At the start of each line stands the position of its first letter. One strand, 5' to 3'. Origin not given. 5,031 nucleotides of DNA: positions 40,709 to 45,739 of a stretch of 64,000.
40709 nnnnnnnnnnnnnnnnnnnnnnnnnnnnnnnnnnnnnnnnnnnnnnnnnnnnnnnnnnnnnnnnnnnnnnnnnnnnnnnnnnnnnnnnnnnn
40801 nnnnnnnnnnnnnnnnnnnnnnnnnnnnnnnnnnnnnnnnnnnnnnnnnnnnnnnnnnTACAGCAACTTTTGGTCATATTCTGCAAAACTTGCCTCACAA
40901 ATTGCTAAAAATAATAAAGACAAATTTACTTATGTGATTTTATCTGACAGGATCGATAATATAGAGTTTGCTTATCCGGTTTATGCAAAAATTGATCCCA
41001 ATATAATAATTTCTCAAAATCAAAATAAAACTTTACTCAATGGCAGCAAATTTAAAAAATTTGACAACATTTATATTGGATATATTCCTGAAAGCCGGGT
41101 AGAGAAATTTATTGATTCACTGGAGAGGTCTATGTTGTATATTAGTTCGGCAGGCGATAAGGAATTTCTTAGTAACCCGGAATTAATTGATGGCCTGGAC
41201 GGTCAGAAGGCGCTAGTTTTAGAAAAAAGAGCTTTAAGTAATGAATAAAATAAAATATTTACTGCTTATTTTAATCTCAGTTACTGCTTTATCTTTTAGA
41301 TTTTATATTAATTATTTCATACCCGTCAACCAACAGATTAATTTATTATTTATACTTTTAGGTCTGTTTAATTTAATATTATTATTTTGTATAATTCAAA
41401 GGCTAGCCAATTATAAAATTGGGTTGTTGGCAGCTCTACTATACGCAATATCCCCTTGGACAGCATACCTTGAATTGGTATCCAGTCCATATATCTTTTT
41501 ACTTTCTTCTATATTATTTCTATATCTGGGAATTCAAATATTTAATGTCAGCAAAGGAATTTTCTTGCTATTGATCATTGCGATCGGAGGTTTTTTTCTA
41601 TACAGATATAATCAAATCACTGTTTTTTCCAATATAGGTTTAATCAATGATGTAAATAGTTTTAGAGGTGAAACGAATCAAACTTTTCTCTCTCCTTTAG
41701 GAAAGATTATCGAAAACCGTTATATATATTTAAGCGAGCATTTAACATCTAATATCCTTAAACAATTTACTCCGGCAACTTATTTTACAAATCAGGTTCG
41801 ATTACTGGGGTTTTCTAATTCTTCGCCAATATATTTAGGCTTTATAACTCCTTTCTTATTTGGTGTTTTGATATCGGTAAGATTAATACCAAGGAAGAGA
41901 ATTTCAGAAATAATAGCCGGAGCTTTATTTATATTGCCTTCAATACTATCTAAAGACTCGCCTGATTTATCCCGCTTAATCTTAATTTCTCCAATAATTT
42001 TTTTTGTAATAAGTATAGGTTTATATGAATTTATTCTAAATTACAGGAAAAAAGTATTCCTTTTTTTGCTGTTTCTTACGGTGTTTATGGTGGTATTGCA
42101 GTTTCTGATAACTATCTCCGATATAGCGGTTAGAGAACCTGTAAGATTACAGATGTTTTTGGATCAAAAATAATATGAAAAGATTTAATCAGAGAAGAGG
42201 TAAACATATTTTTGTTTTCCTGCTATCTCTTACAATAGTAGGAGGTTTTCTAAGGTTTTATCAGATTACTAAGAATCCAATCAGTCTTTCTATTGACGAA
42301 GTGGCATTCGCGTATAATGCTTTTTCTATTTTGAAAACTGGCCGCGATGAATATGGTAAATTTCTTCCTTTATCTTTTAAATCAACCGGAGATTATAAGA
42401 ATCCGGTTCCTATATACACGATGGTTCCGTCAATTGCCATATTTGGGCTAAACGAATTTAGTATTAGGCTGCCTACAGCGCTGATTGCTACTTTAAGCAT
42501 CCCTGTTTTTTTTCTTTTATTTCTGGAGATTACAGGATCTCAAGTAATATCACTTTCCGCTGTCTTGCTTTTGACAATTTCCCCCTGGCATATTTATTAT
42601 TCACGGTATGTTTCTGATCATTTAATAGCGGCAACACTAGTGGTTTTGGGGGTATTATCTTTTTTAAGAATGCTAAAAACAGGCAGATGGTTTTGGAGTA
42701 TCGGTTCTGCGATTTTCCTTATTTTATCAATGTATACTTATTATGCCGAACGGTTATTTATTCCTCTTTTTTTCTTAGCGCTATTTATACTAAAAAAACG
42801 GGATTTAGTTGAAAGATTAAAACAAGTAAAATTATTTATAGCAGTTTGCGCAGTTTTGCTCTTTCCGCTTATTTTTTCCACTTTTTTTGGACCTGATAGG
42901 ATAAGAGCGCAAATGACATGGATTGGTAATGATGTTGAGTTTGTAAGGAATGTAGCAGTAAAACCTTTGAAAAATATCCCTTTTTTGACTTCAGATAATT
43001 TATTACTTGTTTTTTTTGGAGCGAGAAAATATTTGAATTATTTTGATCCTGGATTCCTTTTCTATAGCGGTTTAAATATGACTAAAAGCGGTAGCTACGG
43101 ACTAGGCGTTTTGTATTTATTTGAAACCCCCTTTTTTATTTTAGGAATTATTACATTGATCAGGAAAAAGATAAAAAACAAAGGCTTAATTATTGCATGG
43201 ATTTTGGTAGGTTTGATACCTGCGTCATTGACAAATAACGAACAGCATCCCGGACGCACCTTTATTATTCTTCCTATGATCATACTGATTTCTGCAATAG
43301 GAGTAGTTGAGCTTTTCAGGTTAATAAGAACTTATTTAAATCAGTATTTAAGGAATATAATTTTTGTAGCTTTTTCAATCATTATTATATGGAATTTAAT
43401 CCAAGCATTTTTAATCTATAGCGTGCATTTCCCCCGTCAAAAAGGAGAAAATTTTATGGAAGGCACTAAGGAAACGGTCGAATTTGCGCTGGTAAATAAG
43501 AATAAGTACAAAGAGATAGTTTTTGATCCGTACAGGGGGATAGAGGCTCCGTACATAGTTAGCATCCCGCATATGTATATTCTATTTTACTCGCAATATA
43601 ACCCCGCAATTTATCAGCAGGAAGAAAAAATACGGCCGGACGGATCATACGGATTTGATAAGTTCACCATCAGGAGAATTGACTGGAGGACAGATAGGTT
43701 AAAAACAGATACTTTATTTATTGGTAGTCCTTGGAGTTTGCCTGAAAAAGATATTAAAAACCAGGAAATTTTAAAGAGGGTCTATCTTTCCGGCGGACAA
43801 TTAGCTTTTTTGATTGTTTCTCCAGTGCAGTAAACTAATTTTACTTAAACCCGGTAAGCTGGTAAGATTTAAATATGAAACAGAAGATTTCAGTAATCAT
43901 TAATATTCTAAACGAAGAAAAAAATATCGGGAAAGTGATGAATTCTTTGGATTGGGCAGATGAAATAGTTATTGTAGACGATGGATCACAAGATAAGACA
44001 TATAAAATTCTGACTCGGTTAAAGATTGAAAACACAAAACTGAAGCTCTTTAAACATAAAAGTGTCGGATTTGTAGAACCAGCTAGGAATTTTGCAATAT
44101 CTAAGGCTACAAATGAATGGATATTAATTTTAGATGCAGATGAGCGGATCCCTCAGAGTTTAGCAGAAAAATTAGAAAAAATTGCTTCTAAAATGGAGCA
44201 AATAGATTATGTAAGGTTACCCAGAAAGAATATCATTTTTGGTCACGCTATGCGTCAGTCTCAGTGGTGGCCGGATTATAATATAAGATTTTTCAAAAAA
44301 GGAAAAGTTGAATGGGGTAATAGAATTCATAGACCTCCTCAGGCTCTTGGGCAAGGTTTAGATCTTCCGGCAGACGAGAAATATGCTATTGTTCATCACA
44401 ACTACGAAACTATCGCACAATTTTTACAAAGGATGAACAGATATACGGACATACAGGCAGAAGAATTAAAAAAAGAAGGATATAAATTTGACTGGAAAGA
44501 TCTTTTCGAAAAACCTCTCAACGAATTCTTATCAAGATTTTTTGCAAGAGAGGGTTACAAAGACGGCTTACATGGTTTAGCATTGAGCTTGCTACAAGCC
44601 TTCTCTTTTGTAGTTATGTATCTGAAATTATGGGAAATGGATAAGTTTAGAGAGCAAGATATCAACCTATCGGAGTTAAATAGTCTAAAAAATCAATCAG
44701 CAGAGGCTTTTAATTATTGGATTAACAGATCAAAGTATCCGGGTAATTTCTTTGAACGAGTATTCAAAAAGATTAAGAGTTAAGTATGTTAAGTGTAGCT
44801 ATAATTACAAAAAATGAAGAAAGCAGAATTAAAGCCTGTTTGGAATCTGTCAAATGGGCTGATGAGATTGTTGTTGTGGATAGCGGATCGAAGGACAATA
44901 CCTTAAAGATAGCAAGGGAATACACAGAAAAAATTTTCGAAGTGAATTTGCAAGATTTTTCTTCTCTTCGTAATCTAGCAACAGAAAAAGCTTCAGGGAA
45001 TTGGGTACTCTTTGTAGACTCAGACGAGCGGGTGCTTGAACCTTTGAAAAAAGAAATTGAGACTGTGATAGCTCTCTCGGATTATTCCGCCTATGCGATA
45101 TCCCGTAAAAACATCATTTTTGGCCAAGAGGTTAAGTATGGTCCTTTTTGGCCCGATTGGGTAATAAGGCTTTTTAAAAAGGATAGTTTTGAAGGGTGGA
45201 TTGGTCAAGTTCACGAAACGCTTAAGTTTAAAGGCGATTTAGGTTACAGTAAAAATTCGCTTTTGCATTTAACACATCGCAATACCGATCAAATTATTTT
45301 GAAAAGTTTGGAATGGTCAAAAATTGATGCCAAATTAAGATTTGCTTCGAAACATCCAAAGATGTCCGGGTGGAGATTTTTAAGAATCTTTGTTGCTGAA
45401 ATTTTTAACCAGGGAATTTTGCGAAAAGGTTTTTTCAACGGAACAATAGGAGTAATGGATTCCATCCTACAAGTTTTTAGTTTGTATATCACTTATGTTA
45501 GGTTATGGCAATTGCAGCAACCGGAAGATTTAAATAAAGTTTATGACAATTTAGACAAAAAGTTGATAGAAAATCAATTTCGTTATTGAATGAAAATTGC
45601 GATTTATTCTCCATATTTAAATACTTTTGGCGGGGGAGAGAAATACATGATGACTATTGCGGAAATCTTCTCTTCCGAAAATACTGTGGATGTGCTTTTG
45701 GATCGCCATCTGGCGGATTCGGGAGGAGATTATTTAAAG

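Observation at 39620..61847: Tandem radiation of nine paralogous PMT/ArnT-like GT-C genes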

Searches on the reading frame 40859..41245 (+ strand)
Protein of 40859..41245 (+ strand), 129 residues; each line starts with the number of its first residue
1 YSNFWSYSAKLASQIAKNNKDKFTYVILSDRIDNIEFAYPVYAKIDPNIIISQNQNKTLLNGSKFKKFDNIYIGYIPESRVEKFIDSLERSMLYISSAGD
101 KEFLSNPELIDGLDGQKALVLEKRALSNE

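Call 83: search_protein_families(library=pfam, proteins=[window:40859-41245:+], max_evalue=1)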
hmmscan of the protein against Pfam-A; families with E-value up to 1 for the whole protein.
window:40859-41245:+ (129 aa): 1 family
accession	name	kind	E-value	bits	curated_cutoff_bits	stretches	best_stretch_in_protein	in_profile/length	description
PF20843.4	Rax2_3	-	0.16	12.5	27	1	54-80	101-127/161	Rax2 third domain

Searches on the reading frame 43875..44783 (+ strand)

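Call 7: search_protein_families(library=pfam, proteins=[window:43875-44783:+], max_evalue=0.01)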
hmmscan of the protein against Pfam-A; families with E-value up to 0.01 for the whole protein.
window:43875-44783:+ (302 aa): 3 families
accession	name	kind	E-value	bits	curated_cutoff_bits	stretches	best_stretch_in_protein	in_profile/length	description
PF00535.33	Glycos_transf_2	-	2e-20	73.8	23.3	1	6-146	1-144/168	Glycosyl transferase family 2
PF13704.12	Glyco_tranf_2_4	-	9.3e-07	29.7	27.5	1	28-90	19-82/98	Glycosyl transferase family 2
PF10111.15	Glyco_tranf_2_2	-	2.9e-06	27.4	27.3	1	6-106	1-110/276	Glycosyltransferase like family 2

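Call 29: search_protein_families(library=ncbifam, proteins=[window:43875-44783:+], max_evalue=0.001)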
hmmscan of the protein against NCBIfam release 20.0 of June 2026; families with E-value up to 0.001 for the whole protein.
window:43875-44783:+ (302 aa): 16 families
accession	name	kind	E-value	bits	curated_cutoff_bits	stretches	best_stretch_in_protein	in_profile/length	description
NF007482.0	PRK10073.1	equivalog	3.2e-13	49.4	423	1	2-111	5-116/334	glycosyltransferase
TIGR04283.1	glyco_like_mftF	equivalog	1.4e-12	47.6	182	1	5-109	1-102/221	TIGR04283 family arsenosugar biosynthesis glycosyltransferase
TIGR04195.1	S_glycosyl_SunS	equivalog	9.9e-12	44.4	350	1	5-213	59-261/421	SunS family peptide S-glycosyltransferase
NF047683.1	TeichurnBiosyTuaG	equivalog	2.7e-10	40.3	400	1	2-112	5-116/252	teichuronic acid biosynthesis protein TuaG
NF041875.1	EPS_EpsD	equivalog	8.9e-10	38.5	370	1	30-101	32-102/325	exopolysaccharide biosynthesis glycosyltransferase EpsD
TIGR03937.1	PgaC_IcaA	equivalog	1e-08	34.6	422.3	1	3-93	45-139/407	poly-beta-1,6-N-acetyl-D-glucosamine synthase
NF045692.1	OglycostaseCruG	equivalog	6.5e-08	31.9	600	1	4-120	42-167/386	2'-O-glycosyltransferase CruG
NF047588.1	GlcsyltransPgfSStrep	equivalog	7.6e-08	31.9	500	1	4-100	2-106/308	glycosyltransferase PgfS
NF050050.1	ProtGlycPglI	equivalog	4.6e-07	29.5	500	1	3-104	2-109/306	GalNAc(5)-diNAcBac-PP-undecaprenol beta-1,3-glucosyltransferase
NF038302.1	EPS_HpsE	equivalog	1.5e-06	27.4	300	1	7-93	5-100/307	hormogonium polysaccharide biosynthesis glycosyltransferase HpsE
NF053739.1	GlytfEpsEBac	equivalog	6.2e-06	25.4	450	1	4-109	2-109/265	glycosyltransferase EpsE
TIGR03965.1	mycofact_glyco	equivalog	1e-05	24.6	280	1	3-90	74-165/467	mycofactocin biosynthesis glycosyltransferase MftF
NF038299.1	EPS_HpsN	equivalog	4.1e-05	22.7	425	1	4-99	2-101/317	hormogonium polysaccharide biosynthesis glycosyltransferase HpsN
NF007986.1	PRK10714.1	equivalog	7.2e-05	21.9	529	1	3-120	6-132/316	undecaprenyl-phosphate 4-deoxy-4-formamido-L-arabinose transferase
NF010496.0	PRK13915.1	equivalog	0.00015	21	262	1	2-44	30-79/307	glucosyl-3-phosphoglycerate synthase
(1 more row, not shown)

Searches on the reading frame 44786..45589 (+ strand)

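Call 7: search_protein_families(library=pfam, proteins=[window:44786-45589:+], max_evalue=0.01)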
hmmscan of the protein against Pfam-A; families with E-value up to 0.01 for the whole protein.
window:44786-45589:+ (267 aa): 3 families
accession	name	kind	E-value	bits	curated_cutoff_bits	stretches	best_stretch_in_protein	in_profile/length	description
PF00535.33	Glycos_transf_2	-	1.9e-17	64.1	23.3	1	3-85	1-93/168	Glycosyl transferase family 2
PF13704.12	Glyco_tranf_2_4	-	1.9e-05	25.5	27.5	1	9-86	1-87/98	Glycosyl transferase family 2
PF10111.15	Glyco_tranf_2_2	-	0.0029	17.6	27.3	1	25-81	29-92/276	Glycosyltransferase like family 2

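Call 29: search_protein_families(library=ncbifam, proteins=[window:44786-45589:+], max_evalue=0.001)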
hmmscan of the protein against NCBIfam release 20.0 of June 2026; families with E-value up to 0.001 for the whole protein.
window:44786-45589:+ (267 aa): 9 families
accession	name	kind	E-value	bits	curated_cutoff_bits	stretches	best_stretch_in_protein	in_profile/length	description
TIGR04195.1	S_glycosyl_SunS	equivalog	2.1e-14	53.2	350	1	4-95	61-155/421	SunS family peptide S-glycosyltransferase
TIGR04283.1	glyco_like_mftF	equivalog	3.2e-11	43.3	182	1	2-102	1-104/221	TIGR04283 family arsenosugar biosynthesis glycosyltransferase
NF007482.0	PRK10073.1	equivalog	1.2e-10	41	423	1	2-91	8-106/334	glycosyltransferase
NF038302.1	EPS_HpsE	equivalog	2.1e-06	26.9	300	1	2-81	3-97/307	hormogonium polysaccharide biosynthesis glycosyltransferase HpsE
NF041875.1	EPS_EpsD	equivalog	2.4e-06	27.2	370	1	2-132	1-138/325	exopolysaccharide biosynthesis glycosyltransferase EpsD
TIGR03965.1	mycofact_glyco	equivalog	4e-06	26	280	1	3-82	77-166/467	mycofactocin biosynthesis glycosyltransferase MftF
NF010496.0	PRK13915.1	equivalog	1.9e-05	23.9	262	1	2-53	33-91/307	glucosyl-3-phosphoglycerate synthase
NF047683.1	TeichurnBiosyTuaG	equivalog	3.4e-05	23.6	400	1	4-92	10-109/252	teichuronic acid biosynthesis protein TuaG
NF045692.1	OglycostaseCruG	equivalog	0.00039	19.5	600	1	2-49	43-94/386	2'-O-glycosyltransferase CruG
